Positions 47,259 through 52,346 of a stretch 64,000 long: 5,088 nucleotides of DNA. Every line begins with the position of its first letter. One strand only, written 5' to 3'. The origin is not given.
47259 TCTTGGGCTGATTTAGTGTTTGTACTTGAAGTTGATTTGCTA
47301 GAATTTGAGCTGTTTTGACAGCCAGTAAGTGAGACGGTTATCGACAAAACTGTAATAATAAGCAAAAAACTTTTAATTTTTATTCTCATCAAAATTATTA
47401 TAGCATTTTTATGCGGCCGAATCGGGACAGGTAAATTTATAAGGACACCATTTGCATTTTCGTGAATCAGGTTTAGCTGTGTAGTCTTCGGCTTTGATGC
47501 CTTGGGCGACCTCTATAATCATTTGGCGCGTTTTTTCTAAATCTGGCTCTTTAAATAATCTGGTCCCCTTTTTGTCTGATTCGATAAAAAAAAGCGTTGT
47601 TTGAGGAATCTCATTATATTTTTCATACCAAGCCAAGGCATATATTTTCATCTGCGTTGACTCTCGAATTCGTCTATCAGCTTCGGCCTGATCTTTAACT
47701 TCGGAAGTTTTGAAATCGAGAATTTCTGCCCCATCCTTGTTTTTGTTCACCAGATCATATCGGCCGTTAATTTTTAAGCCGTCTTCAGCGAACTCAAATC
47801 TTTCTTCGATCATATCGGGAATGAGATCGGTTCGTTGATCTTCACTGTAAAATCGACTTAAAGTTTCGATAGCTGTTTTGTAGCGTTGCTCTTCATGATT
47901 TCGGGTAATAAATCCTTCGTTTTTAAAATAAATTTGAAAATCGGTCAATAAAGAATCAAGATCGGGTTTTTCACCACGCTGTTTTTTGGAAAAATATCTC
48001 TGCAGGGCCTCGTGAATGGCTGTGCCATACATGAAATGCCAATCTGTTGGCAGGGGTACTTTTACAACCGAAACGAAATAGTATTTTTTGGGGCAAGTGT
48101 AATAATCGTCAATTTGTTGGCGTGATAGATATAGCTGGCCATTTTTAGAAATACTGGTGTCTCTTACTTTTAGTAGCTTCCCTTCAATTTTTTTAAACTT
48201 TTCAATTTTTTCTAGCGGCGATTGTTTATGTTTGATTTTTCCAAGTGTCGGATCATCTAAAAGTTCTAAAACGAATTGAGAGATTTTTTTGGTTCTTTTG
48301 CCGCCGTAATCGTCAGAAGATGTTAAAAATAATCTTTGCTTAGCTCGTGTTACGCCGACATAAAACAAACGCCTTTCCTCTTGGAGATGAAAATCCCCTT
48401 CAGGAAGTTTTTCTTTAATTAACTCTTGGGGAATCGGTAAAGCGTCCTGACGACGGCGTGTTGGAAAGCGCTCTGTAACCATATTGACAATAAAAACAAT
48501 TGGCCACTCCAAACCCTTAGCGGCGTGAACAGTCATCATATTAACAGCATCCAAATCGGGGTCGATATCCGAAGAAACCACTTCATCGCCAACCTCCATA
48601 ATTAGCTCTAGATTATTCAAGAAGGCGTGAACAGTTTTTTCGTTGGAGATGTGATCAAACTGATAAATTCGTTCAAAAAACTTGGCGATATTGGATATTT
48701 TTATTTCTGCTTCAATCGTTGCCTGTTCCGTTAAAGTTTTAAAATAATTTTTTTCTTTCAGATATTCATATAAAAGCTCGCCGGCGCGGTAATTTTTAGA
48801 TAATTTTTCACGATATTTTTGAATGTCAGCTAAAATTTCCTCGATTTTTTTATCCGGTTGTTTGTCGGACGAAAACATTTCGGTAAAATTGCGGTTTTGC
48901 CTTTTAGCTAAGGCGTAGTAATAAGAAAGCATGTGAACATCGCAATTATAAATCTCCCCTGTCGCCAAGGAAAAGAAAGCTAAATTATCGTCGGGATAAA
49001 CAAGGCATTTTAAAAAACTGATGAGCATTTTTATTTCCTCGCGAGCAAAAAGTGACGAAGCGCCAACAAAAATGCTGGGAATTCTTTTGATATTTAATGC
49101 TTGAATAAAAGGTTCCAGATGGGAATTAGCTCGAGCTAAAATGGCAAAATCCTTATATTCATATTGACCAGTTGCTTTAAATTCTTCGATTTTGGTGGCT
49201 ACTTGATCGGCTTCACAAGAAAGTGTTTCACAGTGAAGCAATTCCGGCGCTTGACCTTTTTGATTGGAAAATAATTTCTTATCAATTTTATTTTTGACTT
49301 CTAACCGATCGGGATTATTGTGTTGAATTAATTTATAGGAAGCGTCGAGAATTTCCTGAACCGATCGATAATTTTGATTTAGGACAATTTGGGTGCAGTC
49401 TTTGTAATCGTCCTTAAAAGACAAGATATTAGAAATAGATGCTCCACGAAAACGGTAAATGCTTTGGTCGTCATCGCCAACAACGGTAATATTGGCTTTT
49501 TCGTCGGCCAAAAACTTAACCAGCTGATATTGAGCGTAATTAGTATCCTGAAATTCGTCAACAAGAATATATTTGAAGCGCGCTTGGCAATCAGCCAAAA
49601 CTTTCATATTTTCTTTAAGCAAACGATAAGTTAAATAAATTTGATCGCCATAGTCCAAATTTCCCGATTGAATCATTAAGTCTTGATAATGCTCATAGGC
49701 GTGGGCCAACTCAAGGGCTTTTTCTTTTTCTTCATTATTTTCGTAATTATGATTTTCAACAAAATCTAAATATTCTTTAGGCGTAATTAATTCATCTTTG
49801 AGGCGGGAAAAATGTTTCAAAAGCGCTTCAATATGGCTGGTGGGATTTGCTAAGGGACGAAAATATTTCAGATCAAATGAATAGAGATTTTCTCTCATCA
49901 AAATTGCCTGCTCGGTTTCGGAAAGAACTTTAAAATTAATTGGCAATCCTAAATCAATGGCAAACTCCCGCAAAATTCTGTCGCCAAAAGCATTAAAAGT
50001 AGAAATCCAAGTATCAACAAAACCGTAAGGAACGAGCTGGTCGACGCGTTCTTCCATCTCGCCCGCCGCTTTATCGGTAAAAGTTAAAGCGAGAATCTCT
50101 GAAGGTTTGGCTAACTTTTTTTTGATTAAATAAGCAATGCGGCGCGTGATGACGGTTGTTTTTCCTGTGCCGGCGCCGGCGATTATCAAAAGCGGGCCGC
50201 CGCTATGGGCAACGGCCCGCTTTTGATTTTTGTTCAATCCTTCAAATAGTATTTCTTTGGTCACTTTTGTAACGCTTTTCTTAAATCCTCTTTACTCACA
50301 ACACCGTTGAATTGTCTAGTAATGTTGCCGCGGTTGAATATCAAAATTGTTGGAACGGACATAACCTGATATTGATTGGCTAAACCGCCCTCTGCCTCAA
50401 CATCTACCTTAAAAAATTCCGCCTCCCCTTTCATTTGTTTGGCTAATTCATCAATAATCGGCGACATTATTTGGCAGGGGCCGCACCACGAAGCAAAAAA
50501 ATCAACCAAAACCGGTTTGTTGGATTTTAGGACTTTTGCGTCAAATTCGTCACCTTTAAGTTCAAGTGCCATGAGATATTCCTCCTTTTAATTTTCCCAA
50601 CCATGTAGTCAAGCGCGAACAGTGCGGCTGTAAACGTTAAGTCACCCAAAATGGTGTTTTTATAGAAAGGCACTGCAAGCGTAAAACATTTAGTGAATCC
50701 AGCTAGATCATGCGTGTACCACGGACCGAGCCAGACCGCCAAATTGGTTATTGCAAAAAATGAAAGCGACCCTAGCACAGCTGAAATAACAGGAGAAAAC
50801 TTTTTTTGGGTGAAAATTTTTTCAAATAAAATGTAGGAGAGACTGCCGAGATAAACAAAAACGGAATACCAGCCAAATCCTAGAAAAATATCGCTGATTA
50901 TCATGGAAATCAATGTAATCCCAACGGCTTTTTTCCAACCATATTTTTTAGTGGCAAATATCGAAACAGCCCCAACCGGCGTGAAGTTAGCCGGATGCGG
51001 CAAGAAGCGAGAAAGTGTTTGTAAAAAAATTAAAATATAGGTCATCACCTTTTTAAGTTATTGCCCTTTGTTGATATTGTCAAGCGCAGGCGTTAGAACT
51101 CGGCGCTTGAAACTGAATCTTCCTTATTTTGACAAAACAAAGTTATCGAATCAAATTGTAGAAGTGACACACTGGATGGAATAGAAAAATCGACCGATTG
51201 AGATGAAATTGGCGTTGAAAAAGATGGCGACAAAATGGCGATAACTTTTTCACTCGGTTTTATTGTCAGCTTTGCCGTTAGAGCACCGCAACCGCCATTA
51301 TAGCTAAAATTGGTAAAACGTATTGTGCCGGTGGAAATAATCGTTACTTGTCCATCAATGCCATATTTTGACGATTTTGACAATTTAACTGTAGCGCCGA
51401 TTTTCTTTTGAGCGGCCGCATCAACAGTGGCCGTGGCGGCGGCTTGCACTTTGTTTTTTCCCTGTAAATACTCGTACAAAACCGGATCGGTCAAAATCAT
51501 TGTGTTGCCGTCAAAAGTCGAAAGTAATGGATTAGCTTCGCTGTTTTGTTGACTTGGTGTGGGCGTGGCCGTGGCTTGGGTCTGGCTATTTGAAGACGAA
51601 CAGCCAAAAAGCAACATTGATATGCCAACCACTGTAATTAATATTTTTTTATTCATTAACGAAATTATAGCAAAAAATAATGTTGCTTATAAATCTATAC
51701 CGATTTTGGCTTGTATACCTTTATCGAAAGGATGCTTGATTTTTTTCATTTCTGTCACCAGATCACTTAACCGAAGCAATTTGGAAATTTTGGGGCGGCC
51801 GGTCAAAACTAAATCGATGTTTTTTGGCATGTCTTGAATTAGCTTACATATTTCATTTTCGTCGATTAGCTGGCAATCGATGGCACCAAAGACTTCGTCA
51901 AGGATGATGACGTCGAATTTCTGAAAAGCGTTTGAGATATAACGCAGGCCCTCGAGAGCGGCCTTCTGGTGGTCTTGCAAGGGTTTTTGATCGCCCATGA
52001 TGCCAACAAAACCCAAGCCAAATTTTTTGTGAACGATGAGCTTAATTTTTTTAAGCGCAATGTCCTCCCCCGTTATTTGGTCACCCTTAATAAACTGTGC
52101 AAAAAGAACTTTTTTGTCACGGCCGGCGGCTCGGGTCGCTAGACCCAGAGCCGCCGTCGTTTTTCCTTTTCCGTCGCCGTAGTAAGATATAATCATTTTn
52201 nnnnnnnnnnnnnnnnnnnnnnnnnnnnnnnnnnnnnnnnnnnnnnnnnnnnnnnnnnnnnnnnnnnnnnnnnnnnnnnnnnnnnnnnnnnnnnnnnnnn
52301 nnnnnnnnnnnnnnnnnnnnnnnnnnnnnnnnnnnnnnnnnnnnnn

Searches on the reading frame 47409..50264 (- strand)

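Call 70: search_protein_families(library=pfam, proteins=[window:47409-50264:-], max_evalue=0.000001)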
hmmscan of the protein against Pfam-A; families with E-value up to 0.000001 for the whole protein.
window:47409-50264:- (951 aa): 7 families
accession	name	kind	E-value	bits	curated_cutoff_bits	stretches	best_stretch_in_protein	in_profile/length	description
PF00580.27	UvrD-helicase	-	3.1e-81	273.5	23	1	10-288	1-271/271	UvrD/REP helicase N-terminal domain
PF13361.12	UvrD_C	-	2.8e-53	182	25.6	1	293-650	1-348/350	UvrD-like helicase C-terminal domain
PF12705.13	PDDEXK_1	-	1e-30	108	22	1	713-947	2-247/247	PD-(D/E)XK nuclease superfamily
PF13245.12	AAA_19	-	7.1e-25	88.2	25.1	1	14-273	1-134/134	AAA domain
PF13538.12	UvrD_C_2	-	9.1e-13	48.3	27.4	0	577-599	5-27/52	UvrD-like helicase C-terminal domain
PF21445.3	ADDB_N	-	1.8e-08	34.4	26.6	1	27-268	2-236/290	ADDB, N-terminal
PF13604.12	AAA_30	-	8.4e-08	32.6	27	0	10-74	2-66/191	AAA domain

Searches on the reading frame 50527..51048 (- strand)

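Call 70: search_protein_families(library=pfam, proteins=[window:50527-51048:-], max_evalue=0.000001)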
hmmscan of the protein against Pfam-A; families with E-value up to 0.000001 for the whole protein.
window:50527-51048:- (173 aa): 1 family
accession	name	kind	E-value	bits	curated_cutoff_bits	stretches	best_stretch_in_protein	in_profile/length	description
PF20221.3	DUF6580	-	9.6e-35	120.6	27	1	3-150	10-155/162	Family of unknown function (DUF6580)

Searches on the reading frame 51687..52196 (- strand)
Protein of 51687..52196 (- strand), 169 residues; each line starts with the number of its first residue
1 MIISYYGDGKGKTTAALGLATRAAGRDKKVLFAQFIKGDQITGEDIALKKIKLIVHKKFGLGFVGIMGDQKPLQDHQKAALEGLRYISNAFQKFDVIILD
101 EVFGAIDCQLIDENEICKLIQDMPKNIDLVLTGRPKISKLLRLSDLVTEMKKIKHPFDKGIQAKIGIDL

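Call 70: search_protein_families(library=pfam, proteins=[window:51687-52196:-], max_evalue=0.000001)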
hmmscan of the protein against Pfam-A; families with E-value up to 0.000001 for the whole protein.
window:51687-52196:- (169 aa): 1 family
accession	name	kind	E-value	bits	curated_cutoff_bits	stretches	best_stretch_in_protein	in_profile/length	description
PF02572.21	CobA_CobO_BtuR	-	7.3e-51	173.2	25.7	1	1-168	4-171/172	ATP:corrinoid adenosyltransferase BtuR/CobO/CobP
